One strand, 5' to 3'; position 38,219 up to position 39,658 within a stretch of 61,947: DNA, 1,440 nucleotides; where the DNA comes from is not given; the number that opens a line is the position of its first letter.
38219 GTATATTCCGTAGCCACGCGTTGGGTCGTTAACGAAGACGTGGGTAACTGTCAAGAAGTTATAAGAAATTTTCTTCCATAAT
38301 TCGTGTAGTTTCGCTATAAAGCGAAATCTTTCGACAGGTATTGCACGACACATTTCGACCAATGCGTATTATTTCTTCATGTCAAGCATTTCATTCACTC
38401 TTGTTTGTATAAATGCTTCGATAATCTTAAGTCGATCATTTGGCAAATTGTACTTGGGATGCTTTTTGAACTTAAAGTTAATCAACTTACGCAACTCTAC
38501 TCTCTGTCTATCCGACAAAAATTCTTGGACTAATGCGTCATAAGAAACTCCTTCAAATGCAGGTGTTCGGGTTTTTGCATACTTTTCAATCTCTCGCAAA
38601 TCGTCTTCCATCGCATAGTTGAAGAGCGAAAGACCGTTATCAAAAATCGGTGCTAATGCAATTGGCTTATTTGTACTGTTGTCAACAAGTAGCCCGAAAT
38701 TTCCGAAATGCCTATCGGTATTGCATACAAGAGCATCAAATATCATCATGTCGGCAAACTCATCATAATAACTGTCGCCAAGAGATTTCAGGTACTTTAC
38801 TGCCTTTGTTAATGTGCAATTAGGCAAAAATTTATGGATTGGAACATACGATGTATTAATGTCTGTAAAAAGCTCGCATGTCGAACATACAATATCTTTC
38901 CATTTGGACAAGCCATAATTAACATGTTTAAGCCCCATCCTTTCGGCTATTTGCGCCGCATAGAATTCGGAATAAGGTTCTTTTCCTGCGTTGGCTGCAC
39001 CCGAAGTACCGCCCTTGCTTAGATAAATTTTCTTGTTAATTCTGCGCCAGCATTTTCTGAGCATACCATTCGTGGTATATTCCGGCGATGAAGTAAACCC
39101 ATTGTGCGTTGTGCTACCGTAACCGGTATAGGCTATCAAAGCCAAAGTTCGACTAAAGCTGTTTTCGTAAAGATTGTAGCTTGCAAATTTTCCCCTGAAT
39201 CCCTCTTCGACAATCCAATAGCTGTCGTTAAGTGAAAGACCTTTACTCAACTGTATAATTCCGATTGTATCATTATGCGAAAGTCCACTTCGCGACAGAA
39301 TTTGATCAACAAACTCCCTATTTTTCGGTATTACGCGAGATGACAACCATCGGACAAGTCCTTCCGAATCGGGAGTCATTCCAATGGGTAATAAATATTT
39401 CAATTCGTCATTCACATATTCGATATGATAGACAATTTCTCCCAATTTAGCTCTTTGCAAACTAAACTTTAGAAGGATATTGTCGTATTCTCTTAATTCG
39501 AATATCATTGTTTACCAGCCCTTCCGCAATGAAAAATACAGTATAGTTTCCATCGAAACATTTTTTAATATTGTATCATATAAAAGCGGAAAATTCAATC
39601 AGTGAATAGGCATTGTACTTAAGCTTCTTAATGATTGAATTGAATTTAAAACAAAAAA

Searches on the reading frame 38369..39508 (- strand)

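Call 5: search_protein_families(library=pfam, proteins=[window:38369-39508:-], max_evalue=0.01)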
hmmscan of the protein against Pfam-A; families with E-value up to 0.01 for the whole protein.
window:38369-39508:- (379 aa): 3 families
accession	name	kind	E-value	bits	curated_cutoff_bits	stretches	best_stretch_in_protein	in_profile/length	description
PF07804.18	HipA_C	-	1.6e-07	31.7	30.5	1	232-294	99-162/213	HipA-like C-terminal domain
PF20613.4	HipA_2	-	0.00077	19.2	27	1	158-281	22-142/240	HipA-like kinase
PF00454.33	PI3_PI4_kinase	-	0.0053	17.1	27.1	1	242-297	125-174/241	Phosphatidylinositol 3- and 4-kinase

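Call 6: search_protein_families(library=ncbifam, proteins=[window:38369-39508:-], max_evalue=0.01)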
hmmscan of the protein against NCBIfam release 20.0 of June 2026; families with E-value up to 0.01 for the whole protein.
window:38369-39508:- (379 aa): 1 family
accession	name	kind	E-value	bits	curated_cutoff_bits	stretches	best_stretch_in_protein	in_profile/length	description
NF007297.0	PRK09775.1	equivalog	0.0002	20.2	401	1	249-290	329-368/446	type II toxin-antitoxin system HipA family toxin YjjJ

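Call 7: search_protein_families(library=padloc, proteins=[window:38369-39508:-], max_evalue=0.01)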
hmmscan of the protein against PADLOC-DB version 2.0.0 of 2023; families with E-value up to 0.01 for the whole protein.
window:38369-39508:- (379 aa): 9 families
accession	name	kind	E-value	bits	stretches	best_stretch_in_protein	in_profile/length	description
PDLC04340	PDC-M03A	-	1.2e-19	68.8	1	145-345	16-217/280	-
PDLC04344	PDC-M03A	-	5.2e-15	53.7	2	245-298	144-195/305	-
PDLC04342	PDC-M03A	-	5.9e-13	47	1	247-306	147-205/299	-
PDLC04339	PDC-M03A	-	6e-13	46.8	1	247-310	133-193/293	-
PDLC04345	PDC-M03A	-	4.8e-09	33.9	1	247-306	144-204/302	-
PDLC04337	PDC-M03A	-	2.3e-05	22.1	1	249-297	88-135/250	-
PDLC04338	PDC-M03A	-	0.00014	19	1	248-295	256-301/428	-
PDLC04343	PDC-M03A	-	0.00014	19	0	253-295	216-259/370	-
PDLC04341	PDC-M03A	-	0.00018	19.1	1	250-299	148-197/294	-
